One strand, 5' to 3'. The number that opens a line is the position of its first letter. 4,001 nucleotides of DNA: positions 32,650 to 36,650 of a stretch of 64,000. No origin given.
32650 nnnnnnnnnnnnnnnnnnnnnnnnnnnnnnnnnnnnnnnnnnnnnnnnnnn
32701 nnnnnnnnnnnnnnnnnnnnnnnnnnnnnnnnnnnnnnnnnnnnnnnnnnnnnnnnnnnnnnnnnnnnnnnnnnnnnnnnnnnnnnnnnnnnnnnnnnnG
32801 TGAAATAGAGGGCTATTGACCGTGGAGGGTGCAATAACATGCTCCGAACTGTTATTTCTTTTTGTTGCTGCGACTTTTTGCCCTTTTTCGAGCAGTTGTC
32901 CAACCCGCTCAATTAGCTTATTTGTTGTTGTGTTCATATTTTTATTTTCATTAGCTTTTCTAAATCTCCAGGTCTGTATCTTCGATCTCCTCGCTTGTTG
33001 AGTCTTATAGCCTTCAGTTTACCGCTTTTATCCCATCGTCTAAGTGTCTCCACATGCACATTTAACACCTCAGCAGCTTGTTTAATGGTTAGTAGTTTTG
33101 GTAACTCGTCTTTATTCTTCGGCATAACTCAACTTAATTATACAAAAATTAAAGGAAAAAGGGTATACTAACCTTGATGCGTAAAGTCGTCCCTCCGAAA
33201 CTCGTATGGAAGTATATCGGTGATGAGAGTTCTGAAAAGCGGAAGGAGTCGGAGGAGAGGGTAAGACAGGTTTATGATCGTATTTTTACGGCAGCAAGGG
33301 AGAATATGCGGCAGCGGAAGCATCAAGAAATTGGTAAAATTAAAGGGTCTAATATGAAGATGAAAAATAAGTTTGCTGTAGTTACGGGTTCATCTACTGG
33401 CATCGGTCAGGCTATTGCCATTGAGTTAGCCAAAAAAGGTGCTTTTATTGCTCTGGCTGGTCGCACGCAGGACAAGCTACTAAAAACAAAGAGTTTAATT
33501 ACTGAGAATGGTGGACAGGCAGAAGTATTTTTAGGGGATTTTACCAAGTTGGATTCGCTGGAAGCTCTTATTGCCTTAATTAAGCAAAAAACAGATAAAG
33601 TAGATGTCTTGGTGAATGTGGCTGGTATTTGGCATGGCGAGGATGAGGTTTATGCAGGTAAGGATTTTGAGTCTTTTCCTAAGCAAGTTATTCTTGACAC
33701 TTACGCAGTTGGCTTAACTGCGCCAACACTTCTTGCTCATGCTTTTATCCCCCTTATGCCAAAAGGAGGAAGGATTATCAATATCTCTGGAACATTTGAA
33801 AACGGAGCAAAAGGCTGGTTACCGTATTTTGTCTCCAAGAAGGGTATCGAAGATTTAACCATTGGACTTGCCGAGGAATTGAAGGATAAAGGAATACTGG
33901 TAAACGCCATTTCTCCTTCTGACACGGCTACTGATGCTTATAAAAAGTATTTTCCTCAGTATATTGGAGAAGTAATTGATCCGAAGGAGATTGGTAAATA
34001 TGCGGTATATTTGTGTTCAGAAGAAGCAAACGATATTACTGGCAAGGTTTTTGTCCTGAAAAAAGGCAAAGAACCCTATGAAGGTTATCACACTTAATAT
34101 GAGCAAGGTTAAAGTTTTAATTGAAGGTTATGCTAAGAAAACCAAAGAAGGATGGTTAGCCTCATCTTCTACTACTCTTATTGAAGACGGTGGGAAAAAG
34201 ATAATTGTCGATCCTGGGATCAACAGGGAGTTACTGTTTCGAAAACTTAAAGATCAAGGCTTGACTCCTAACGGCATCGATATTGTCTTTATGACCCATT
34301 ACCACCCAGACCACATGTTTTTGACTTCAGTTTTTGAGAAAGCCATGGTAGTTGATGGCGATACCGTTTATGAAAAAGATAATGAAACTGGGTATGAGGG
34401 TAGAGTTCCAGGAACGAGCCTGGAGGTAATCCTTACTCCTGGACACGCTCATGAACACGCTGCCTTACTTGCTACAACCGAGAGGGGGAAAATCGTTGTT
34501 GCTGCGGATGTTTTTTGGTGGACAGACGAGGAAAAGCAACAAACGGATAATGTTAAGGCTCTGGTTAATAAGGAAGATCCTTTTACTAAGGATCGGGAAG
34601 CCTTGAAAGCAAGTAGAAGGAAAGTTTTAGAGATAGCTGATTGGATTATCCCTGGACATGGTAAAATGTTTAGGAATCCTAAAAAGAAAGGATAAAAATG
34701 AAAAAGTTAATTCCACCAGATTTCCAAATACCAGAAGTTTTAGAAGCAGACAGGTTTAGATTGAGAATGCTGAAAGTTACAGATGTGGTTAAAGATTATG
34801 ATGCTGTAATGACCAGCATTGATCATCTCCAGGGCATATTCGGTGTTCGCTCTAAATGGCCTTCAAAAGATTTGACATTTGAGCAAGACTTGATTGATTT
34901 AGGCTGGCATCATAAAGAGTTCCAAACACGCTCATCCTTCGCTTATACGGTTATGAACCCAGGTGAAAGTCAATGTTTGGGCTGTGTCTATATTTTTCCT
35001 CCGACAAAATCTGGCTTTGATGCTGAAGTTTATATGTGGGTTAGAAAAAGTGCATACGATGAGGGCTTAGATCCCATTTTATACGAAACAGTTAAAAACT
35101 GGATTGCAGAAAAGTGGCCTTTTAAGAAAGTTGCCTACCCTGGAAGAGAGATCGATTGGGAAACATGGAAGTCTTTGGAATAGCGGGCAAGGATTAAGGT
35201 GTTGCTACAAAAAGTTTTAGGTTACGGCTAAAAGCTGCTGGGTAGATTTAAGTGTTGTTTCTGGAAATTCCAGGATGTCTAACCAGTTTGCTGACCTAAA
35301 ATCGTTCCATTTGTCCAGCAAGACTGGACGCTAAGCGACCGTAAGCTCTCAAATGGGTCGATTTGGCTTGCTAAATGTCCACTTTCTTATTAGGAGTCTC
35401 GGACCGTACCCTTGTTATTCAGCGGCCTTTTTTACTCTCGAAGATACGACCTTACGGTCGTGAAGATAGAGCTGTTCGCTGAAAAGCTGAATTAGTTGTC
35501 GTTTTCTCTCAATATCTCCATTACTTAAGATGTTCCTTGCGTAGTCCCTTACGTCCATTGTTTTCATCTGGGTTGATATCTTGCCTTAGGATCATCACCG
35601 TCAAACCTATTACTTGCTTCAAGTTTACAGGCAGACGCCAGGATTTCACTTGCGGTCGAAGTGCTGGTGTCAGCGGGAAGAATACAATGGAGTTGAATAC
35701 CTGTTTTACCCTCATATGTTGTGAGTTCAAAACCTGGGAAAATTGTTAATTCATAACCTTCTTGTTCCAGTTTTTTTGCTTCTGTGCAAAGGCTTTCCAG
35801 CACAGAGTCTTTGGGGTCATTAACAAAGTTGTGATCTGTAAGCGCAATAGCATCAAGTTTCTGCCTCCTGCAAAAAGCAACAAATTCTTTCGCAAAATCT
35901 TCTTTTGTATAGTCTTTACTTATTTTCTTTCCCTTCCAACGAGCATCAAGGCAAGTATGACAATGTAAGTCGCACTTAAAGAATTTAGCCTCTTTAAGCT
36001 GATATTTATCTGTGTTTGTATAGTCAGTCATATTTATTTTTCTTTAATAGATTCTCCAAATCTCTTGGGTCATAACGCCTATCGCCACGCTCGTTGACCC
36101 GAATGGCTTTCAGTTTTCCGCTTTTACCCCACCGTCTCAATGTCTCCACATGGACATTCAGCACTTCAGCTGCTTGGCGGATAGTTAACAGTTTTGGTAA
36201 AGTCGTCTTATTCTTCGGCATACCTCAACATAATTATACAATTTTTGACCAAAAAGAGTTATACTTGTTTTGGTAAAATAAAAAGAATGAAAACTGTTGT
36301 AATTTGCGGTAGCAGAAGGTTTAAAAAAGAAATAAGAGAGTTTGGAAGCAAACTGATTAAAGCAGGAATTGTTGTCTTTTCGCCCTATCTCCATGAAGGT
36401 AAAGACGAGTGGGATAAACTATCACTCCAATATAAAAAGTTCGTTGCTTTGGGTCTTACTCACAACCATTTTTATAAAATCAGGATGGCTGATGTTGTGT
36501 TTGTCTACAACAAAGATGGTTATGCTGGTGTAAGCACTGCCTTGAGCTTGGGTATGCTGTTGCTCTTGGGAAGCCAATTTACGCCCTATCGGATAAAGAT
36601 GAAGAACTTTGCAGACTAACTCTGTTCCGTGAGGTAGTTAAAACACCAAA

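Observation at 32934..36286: Duplicated Xis-like HTH leader module with conserved promoter; the second copy heads a truncated PHP paralog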

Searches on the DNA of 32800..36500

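Call 72: search_rna_families(source=window, start=32800, end=36500, threshold=evalue, max_evalue=1)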
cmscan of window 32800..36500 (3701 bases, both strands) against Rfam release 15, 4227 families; matches with E-value up to 1: 1.
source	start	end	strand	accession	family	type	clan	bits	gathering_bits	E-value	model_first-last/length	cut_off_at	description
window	34257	34293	-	RF01343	CRISPR-DR33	Gene; CRISPR;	-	20.6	39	0.57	1-37/37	no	CRISPR RNA direct repeat element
